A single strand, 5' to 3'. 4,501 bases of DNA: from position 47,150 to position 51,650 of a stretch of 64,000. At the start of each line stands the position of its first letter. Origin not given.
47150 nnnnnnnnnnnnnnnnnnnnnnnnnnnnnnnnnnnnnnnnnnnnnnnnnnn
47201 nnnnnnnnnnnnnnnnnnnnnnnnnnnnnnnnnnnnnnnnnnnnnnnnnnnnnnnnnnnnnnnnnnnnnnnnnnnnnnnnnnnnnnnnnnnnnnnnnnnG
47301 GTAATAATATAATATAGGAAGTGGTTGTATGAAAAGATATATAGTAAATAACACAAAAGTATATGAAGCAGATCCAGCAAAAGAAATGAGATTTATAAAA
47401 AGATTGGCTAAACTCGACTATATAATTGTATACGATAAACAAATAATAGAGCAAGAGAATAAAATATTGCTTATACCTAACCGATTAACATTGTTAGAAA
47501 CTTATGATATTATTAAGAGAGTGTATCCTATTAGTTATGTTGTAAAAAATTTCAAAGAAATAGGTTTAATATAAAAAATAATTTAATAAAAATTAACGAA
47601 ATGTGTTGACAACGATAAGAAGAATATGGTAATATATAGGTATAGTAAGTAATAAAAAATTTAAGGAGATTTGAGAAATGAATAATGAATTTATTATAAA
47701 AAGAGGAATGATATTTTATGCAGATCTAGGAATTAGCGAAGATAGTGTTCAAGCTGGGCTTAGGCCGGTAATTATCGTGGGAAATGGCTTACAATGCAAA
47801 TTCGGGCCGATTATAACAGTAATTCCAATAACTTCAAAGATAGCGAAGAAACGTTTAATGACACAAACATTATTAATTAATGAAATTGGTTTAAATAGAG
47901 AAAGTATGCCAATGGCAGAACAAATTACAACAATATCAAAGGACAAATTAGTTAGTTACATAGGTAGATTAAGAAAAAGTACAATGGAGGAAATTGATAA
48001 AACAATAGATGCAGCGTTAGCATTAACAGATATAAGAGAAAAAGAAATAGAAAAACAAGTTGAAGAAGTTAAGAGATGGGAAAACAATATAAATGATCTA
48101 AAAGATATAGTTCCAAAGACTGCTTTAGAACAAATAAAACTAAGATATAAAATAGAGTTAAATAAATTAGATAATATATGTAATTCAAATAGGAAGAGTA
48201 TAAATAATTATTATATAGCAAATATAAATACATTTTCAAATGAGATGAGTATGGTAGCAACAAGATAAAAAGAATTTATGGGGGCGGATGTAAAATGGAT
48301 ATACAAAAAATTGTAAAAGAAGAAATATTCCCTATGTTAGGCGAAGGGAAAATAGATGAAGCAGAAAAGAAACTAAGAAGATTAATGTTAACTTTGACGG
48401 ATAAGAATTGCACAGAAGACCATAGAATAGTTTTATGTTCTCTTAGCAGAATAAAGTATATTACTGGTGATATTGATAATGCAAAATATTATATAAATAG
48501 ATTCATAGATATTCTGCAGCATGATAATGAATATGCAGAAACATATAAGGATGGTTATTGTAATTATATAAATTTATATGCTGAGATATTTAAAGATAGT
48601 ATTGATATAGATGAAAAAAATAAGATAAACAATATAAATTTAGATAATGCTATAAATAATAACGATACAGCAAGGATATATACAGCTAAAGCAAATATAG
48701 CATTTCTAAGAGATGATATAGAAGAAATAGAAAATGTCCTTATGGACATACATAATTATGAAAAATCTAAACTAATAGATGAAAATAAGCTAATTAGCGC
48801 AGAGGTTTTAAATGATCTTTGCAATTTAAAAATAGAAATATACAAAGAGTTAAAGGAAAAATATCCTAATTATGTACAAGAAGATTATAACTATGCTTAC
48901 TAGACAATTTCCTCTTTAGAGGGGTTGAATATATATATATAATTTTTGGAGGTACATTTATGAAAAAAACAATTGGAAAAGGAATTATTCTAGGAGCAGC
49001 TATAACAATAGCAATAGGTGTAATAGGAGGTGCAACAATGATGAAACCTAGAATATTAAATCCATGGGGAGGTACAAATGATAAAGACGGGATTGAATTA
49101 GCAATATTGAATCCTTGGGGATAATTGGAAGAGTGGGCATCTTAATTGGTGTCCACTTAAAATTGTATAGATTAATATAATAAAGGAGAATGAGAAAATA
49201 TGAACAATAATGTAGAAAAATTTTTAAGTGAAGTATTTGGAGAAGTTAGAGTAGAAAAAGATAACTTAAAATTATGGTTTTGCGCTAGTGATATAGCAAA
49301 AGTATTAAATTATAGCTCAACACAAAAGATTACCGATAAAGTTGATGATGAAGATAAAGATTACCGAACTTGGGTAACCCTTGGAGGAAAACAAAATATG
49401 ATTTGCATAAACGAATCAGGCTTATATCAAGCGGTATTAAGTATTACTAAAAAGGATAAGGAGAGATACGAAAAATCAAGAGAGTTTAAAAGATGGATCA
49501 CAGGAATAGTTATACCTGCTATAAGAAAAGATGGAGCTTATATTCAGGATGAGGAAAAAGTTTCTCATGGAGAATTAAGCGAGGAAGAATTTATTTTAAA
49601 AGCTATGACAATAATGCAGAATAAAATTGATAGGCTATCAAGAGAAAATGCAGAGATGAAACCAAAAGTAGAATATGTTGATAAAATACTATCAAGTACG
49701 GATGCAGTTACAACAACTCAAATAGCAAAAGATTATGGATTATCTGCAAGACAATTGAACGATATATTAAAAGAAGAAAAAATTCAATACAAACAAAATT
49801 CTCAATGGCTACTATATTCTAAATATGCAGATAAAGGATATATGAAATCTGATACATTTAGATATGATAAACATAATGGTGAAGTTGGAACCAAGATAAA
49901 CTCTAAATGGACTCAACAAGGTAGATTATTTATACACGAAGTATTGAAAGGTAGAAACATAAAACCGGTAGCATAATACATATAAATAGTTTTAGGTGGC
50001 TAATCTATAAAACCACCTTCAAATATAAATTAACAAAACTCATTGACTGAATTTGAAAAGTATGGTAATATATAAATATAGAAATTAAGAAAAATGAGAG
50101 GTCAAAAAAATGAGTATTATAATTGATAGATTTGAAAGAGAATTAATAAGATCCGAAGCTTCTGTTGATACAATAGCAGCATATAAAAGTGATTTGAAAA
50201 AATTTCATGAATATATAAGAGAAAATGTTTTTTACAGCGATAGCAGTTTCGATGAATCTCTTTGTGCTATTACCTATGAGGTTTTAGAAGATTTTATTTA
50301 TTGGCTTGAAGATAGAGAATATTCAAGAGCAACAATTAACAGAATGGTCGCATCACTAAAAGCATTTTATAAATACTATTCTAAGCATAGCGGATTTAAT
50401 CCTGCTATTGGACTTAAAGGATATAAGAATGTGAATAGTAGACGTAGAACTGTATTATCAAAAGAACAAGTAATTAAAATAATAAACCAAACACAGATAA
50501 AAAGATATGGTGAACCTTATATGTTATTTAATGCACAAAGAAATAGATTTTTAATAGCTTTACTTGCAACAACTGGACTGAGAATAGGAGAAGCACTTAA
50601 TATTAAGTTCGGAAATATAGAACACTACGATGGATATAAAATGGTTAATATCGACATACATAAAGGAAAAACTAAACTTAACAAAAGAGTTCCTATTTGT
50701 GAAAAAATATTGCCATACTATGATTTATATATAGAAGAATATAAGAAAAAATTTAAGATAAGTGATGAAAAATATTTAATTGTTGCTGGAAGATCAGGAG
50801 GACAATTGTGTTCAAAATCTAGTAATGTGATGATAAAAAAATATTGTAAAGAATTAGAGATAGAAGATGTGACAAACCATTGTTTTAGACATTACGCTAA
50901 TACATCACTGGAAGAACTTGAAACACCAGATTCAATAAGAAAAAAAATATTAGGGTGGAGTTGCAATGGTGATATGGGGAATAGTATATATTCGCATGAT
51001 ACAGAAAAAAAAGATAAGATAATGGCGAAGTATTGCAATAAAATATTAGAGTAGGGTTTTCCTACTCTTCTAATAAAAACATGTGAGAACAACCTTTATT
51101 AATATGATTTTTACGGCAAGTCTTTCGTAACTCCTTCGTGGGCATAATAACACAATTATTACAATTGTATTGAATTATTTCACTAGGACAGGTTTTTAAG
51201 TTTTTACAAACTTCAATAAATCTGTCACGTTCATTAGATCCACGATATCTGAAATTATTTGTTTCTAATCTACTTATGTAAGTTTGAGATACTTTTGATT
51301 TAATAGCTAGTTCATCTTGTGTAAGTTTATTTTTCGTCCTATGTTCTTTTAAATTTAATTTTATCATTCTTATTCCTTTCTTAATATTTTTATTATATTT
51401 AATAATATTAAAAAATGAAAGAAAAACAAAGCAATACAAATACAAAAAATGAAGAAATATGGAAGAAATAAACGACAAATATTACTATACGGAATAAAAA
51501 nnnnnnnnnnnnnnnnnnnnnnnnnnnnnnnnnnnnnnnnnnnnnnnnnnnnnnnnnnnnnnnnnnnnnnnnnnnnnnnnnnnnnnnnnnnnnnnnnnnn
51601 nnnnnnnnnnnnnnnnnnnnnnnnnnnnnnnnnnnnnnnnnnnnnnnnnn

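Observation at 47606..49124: Extended MazF-like toxin, TPR protein and secreted peptide with duplicated C-terminal ILNPWG: a possible peptide-signalled toxin module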

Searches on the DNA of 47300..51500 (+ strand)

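Call 5: search_dna_similar(query=window:47300-51500:+, collection=phages, mode=near, max_rows=20)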
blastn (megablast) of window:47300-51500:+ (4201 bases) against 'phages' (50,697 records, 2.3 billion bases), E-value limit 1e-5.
No match.

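Call 6: search_dna_similar(query=window:47300-51500:+, collection=plasmids, mode=near, max_rows=20)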
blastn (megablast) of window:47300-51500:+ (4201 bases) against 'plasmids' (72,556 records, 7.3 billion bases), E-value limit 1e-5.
No match.

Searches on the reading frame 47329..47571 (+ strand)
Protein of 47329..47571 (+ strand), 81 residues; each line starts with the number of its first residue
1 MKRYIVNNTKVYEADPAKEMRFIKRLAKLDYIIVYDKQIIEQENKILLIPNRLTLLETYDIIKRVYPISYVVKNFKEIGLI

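Call 3: search_protein_families(library=pfam, proteins=[window:47329-47571:+], max_evalue=1)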
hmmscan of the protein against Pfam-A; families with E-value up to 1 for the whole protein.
window:47329-47571:+ (81 aa): 0 families

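Call 4: search_protein_families(library=phrogs, proteins=[window:47329-47571:+], max_evalue=0.1)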
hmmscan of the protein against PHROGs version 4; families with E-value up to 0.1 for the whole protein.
window:47329-47571:+ (81 aa): 0 families

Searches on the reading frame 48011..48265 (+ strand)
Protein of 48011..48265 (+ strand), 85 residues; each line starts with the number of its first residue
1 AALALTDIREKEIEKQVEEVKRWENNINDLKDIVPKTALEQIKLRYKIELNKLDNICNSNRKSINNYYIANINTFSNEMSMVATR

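Call 50: find_homologous_proteins(query=A3, max_evalue=0.01)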
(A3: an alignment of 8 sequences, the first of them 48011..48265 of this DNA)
Query A3 (8 sequences) (85 aa, profile of the alignment): 7 proteins with E <= 0.01 among 942 candidates.
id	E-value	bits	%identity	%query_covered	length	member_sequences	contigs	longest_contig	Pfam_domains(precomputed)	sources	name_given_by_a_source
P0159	1.8e-29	120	98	100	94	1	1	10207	-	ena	-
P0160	1.9e-29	120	100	100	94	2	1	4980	-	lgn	-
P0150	2.9e-25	106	82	100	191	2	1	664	PF02452.24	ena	-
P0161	1.4e-24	104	79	99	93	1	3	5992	-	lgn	-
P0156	2.9e-22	97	100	86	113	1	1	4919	-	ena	-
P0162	5.9e-17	80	33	25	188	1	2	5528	PF02452.24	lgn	-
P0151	3.4e-9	55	96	56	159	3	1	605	PF02452.24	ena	-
